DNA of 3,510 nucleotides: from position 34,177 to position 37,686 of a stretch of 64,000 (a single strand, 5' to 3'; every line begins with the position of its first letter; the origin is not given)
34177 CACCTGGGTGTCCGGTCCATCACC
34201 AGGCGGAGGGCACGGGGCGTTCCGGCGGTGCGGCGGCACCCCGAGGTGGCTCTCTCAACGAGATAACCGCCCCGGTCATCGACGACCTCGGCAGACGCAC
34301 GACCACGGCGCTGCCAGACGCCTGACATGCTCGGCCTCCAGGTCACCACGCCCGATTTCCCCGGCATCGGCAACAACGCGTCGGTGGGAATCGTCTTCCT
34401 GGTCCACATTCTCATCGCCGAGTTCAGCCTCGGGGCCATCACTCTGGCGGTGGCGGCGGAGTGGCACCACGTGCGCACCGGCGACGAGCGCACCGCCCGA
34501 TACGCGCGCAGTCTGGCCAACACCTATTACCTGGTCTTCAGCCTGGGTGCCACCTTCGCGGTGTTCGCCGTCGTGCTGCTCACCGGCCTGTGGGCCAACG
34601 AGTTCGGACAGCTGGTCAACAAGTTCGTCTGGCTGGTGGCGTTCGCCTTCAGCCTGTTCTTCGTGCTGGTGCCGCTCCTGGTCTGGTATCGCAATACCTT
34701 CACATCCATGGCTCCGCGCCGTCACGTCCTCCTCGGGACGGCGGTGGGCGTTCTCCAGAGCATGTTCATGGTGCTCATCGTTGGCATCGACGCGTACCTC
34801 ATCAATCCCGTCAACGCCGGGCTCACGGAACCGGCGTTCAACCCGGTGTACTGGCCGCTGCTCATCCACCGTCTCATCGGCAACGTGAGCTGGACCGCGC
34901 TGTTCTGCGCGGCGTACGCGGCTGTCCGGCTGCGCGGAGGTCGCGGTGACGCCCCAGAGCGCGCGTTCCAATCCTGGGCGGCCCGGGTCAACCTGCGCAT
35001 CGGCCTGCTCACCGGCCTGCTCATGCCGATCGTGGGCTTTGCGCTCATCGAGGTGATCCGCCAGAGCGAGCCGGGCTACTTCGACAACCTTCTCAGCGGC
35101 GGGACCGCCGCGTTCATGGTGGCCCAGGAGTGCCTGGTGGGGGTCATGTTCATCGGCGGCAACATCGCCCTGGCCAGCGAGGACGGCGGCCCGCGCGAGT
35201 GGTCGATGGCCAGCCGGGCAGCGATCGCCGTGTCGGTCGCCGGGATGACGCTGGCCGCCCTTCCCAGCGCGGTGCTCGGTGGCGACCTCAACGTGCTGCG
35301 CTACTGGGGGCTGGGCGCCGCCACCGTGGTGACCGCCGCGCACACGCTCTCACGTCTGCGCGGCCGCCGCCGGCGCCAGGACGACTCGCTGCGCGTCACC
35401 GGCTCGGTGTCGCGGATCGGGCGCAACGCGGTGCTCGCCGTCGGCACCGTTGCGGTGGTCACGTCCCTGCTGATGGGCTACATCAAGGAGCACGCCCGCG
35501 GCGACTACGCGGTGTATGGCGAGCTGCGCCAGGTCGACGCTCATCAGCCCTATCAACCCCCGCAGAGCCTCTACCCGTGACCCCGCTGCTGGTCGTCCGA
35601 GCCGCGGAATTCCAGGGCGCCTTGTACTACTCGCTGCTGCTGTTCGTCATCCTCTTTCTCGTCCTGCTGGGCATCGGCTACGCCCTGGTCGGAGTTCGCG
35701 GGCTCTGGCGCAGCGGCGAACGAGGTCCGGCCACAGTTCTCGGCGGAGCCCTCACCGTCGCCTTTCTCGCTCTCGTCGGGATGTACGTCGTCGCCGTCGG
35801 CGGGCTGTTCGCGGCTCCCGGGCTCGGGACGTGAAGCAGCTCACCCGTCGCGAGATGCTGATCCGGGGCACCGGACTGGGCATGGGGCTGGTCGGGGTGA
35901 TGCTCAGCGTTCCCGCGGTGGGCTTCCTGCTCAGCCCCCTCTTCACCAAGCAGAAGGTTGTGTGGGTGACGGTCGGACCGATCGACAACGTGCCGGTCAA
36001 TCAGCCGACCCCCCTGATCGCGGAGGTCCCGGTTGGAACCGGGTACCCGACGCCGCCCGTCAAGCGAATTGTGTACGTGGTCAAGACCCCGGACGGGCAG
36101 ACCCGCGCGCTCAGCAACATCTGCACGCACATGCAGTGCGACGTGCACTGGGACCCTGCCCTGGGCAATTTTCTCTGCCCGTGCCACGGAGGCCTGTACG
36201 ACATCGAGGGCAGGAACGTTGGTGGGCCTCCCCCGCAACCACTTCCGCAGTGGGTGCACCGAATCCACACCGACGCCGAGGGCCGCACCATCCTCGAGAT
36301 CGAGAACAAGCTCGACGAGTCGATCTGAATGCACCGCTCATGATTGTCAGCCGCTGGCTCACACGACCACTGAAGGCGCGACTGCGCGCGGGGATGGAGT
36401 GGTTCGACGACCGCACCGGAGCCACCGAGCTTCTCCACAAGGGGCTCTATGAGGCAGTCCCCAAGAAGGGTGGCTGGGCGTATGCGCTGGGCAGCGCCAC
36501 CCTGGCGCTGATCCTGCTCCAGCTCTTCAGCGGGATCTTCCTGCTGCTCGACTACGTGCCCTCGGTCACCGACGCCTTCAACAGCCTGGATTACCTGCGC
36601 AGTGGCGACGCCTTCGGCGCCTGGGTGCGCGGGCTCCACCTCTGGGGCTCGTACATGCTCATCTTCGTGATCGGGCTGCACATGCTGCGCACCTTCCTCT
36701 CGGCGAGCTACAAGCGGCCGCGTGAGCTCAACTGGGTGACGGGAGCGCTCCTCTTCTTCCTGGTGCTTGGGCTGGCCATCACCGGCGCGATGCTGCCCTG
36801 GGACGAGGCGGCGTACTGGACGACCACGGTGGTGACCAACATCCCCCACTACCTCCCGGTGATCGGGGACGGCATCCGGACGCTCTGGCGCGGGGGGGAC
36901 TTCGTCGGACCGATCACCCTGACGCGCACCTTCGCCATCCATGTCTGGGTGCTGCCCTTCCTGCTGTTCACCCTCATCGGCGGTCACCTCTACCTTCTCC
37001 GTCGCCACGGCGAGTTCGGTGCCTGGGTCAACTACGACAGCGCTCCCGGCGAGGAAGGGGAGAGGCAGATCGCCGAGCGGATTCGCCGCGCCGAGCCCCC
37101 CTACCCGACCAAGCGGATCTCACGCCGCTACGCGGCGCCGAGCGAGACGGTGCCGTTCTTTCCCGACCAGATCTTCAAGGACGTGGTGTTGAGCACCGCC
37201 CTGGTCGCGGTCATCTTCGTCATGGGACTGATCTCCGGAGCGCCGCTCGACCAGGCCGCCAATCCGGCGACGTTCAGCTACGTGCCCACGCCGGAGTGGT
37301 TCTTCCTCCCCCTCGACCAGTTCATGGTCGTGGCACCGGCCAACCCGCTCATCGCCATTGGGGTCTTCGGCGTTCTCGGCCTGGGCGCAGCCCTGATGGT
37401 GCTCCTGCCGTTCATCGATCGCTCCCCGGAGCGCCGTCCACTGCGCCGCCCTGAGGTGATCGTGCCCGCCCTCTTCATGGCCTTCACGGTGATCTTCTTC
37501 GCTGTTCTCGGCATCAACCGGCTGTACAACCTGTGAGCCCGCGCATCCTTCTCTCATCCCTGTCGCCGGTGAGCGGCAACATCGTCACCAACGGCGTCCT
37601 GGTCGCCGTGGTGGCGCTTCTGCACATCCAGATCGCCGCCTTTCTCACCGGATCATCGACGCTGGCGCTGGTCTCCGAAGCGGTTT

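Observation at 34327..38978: Rieske/cytochrome b pair sandwiched between two paralogous CydA-like (cytochrome bd subunit I-like) membrane proteins, with no cytochrome c and no CydB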

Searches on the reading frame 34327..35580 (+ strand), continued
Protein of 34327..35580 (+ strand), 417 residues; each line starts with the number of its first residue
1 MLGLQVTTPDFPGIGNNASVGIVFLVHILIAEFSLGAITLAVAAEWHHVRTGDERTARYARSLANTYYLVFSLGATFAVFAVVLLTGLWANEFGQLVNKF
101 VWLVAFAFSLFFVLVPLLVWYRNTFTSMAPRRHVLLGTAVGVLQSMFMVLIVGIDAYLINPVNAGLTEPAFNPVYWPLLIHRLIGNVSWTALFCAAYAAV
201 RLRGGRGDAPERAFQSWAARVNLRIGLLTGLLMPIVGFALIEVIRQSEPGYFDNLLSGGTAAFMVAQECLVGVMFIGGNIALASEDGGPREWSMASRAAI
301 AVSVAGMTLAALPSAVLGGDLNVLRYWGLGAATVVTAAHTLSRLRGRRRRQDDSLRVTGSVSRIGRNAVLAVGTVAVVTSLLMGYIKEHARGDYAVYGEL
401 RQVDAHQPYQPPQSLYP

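Call 63: search_protein_families(library=ncbifam, proteins=[window:34327-35580:+], max_evalue=0.01)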
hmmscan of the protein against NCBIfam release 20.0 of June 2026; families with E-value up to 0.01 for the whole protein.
window:34327-35580:+ (417 aa): 0 families

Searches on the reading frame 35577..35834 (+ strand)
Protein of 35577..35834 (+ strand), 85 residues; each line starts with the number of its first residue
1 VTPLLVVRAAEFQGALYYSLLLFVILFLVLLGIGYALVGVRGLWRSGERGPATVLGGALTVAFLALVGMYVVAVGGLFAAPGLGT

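Call 3: search_protein_families(library=pfam, proteins=[window:35577-35834:+], max_evalue=0.01)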
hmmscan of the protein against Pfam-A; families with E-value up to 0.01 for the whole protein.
window:35577-35834:+ (85 aa): 0 families

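Call 63: search_protein_families(library=ncbifam, proteins=[window:35577-35834:+], max_evalue=0.01)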
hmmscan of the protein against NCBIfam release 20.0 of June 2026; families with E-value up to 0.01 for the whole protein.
window:35577-35834:+ (85 aa): 0 families

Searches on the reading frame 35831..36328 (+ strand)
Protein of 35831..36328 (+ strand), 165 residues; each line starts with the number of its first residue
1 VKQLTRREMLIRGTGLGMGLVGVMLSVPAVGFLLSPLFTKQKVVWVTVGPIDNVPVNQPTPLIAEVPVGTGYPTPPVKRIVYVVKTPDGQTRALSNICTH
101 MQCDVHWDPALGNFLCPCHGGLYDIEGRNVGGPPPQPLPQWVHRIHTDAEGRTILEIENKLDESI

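Call 3: search_protein_families(library=pfam, proteins=[window:35831-36328:+], max_evalue=0.01)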
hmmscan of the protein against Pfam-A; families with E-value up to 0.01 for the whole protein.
window:35831-36328:+ (165 aa): 1 family
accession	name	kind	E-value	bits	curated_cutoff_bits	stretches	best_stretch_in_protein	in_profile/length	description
PF00355.32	Rieske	-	2.2e-11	43.9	20.3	1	67-141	25-87/88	Rieske [2Fe-2S] domain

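Call 58: search_solved_structures(query=window:35831-36328:+, max_evalue=0.001, show_alignments=2)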
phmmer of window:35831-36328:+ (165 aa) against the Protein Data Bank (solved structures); distinct sequences matched with E-value up to 0.001: 74 (the best 60 are shown).
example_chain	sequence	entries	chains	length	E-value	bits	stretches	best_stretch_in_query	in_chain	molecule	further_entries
8hn2_A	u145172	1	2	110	1.2e-15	61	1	64-146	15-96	Cytochrome b6-f complex iron-sulfur subunit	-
9rk4_A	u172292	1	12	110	2.7e-11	46.9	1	67-141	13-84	Similar to the Rieske Protein II of bc1 complex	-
3azc_A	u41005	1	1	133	3.6e-11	46.5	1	81-138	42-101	Cytochrome b6-f complex iron-sulfur subunit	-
5cxm_A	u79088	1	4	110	3.6e-11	46.5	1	80-145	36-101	Cytochrome b6/f complex iron-sulfur subunit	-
7zxy_D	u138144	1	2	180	1e-10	45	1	92-149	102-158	Cytochrome b6-f complex iron-sulfur subunit 2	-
7r0w_D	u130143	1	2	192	1.1e-10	44.9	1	92-149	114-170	Rieske domain, PetC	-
9rk3_A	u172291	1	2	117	1.8e-10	44.2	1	81-147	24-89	Similar to Rieske 2Fe-2S iron sulfur protein (Cytochrome b6-F complex)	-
2zt9_D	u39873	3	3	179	2e-10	44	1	92-139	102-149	Cytochrome b6-f complex iron-sulfur subunit 1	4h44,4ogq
1q90_C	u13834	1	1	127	2.2e-10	43.9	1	82-138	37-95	Cytochrome B6-F complex iron-sulfur subunit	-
3fou_A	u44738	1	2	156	3.4e-10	43.3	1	93-146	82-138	Quinol-cytochrome c reductase, Rieske iron-sulfur subunit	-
1nyk_A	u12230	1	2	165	3.6e-10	43.2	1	93-146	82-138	Rieske iron-sulfur protein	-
1vf5_D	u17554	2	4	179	6.9e-10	42.3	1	92-139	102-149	RIESKE IRON-SULFUR PROTEIN | Cytochrome b6-f complex iron-sulfur subunit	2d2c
2e74_D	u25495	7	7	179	1.8e-09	40.9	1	92-139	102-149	Cytochrome b6-f complex iron-sulfur subunit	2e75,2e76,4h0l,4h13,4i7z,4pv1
1rfs_A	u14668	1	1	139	2e-09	40.8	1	90-139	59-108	RIESKE PROTEIN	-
6rqf_L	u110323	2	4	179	2.2e-09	40.7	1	90-138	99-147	Cytochrome b6-f complex iron-sulfur subunit, chloroplastic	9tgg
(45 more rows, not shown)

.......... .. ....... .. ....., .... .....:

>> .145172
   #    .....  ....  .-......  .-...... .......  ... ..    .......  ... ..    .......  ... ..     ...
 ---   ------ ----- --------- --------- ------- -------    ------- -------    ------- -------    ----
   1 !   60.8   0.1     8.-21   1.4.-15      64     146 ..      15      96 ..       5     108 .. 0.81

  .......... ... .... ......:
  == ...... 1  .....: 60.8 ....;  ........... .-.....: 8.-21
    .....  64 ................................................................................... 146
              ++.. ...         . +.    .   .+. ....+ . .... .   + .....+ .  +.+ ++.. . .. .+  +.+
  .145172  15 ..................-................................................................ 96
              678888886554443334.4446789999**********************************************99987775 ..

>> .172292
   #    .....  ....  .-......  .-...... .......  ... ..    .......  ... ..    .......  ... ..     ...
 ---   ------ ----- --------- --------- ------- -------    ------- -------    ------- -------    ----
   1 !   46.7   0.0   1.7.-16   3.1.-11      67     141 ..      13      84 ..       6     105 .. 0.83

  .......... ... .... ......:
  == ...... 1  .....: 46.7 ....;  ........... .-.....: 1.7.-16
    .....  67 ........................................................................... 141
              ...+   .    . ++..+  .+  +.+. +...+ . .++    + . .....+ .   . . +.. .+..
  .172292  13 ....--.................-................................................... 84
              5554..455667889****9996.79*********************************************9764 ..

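Call 63: search_protein_families(library=ncbifam, proteins=[window:35831-36328:+], max_evalue=0.01)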
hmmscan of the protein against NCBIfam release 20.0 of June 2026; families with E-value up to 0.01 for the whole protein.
window:35831-36328:+ (165 aa): 6 families
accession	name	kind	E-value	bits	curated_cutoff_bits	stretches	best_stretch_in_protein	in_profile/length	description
NF045928.1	Cytb6fFeSPetC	equivalog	1.7e-13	50.3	250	1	90-140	100-150/179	cytochrome b6-f complex iron-sulfur subunit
NF010001.0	PRK13474.1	subfamily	3.7e-13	49.2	154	1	92-139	101-148/178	cytochrome b6-f complex iron-sulfur subunit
TIGR01416.1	Rieske_proteo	equivalog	1.6e-12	47.8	97.4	1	93-148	111-170/176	ubiquinol-cytochrome c reductase iron-sulfur subunit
NF050121.1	bc1_QcrA_actin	exception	1.1e-09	38.3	275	1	91-151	240-301/319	cytochrome bc1 complex Rieske iron-sulfur subunit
TIGR02694.1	arsenite_ox_S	equivalog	2.7e-08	33.8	95.65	1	87-148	47-110/129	arsenate reductase (azurin) small subunit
NF041174.1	SDX_Thmprot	equivalog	0.0007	19.7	170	1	79-134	25-80/109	sulredoxin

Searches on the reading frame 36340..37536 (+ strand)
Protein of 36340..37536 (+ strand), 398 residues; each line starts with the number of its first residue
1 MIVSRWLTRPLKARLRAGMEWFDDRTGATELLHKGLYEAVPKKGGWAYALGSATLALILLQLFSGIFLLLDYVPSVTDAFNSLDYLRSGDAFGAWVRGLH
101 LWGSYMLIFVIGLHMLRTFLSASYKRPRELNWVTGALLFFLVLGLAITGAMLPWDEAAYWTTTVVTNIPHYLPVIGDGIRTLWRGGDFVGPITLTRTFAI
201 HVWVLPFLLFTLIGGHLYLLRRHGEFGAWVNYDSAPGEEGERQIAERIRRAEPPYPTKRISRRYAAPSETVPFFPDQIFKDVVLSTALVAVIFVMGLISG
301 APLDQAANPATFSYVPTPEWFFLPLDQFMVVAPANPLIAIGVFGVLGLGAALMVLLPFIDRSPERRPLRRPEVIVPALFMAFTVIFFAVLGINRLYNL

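Call 3: search_protein_families(library=pfam, proteins=[window:36340-37536:+], max_evalue=0.01)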
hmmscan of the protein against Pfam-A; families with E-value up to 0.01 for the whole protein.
window:36340-37536:+ (398 aa): 5 families
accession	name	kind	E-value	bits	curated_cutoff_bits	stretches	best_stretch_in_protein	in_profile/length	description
PF00033.24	Cytochrome_B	-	6.6e-42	143.9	27.2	1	46-223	12-188/189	Cytochrome b/b6/petB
PF13631.11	Cytochrom_B_N_2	-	8.4e-38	130.4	27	1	105-304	1-167/169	Cytochrome b(N-terminal)/b6/petB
PF00032.22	Cytochrom_B_C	-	0.00017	22.2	20.7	1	307-390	2-81/102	Cytochrome b(C-terminal)/b6/petD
PF01292.26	Ni_hydr_CYTB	-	0.00018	21.8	30.1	1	16-118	69-162/179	Prokaryotic cytochrome b561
PF14358.11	DUF4405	-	0.00039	21.3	26.7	1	53-115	5-62/66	Domain of unknown function (DUF4405)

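Call 47: search_solved_structures(query=window:36340-37536:+, max_evalue=0.00001, show_alignments=1)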
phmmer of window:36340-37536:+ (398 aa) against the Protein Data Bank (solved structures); distinct sequences matched with E-value up to 0.00001: 53.
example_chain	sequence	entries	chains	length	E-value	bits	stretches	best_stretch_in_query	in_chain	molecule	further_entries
7r0w_I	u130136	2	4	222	1.8e-44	155.6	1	19-227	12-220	Cytochrome b6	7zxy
6rqf_I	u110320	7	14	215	4.6e-43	151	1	20-227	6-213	Cytochrome b6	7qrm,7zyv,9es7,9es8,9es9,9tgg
1vf5_A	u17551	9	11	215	6.7e-43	150.5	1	20-227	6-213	CYTOCHROME B6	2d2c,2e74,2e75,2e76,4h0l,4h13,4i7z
2zt9_A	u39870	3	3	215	7.7e-43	150.3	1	20-227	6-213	Cytochrome b6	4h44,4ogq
1q90_B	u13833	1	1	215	4.5e-41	144.4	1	20-227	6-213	Cytochrome b6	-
8smr_I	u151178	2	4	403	1.4e-35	126.4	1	19-224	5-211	Cytochrome b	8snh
6kls_B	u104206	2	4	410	1e-33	120.2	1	19-226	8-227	cytochrome b subunit | Cytochrome b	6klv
6nin_A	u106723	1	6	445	3.3e-33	118.5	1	16-381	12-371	Cytochrome b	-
2qjp_A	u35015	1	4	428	4.7e-33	118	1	16-224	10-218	Cytochrome b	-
5kkz_A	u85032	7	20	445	5.5e-33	117.8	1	16-381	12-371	Cytochrome b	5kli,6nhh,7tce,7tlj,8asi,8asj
2qjk_A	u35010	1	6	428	8e-33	117.3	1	16-223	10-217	Cytochrome b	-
2fyn_A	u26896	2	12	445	8.5e-33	117.2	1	16-224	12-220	Cytochrome b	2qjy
29ye_B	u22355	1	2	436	4.8e-31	111.4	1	18-224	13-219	Cytochrome b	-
1zrt_C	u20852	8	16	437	4.8e-31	111.4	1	18-224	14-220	Cytochrome b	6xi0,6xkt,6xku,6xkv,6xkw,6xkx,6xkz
29xz_B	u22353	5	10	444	5.1e-31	111.3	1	18-224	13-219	Cytochrome b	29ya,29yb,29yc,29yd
7rh5_E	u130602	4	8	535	2.4e-16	63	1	45-226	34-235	Cytochrome bc1 complex cytochrome b subunit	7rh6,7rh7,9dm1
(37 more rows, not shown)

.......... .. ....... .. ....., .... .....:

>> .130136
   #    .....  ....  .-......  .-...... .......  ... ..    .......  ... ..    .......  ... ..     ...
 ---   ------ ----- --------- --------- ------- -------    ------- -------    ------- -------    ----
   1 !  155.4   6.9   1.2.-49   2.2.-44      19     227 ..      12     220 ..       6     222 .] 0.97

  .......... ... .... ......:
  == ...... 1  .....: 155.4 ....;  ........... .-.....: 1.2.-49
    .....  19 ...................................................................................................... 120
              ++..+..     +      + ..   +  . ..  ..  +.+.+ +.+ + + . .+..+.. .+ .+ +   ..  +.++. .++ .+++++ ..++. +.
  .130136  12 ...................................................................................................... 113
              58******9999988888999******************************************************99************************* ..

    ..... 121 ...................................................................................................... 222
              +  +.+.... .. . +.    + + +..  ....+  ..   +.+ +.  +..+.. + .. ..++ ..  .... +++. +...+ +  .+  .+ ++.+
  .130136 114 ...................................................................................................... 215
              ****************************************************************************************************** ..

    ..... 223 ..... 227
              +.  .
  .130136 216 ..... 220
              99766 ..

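Call 63: search_protein_families(library=ncbifam, proteins=[window:36340-37536:+], max_evalue=0.01)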
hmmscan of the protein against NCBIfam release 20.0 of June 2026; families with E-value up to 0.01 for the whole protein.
window:36340-37536:+ (398 aa): 5 families
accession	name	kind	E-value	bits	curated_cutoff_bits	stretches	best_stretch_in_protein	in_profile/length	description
NF002990.0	PRK03735.1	subfamily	1.4e-60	204.9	325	1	20-226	7-220/223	cytochrome b6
NF040969.1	cytb_ExtP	equivalog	9.8e-54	182.3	290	1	46-225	23-202/205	selenite/tellurite reduction operon b-type cytochrome ExtP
NF050120.1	bc1_QcrB_actin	exception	2.1e-25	89.6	500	1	21-224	1-221/458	cytochrome bc1 complex cytochrome b subunit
NF041076.1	cyt_b_SoxC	equivalog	3.6e-21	75.6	740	2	48-226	28-201/542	proton pump complex cytochrome B SoxC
TIGR01156.1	cytb6_f_IV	equivalog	0.001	18.9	127.05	1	278-387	39-143/160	cytochrome b6-f complex subunit IV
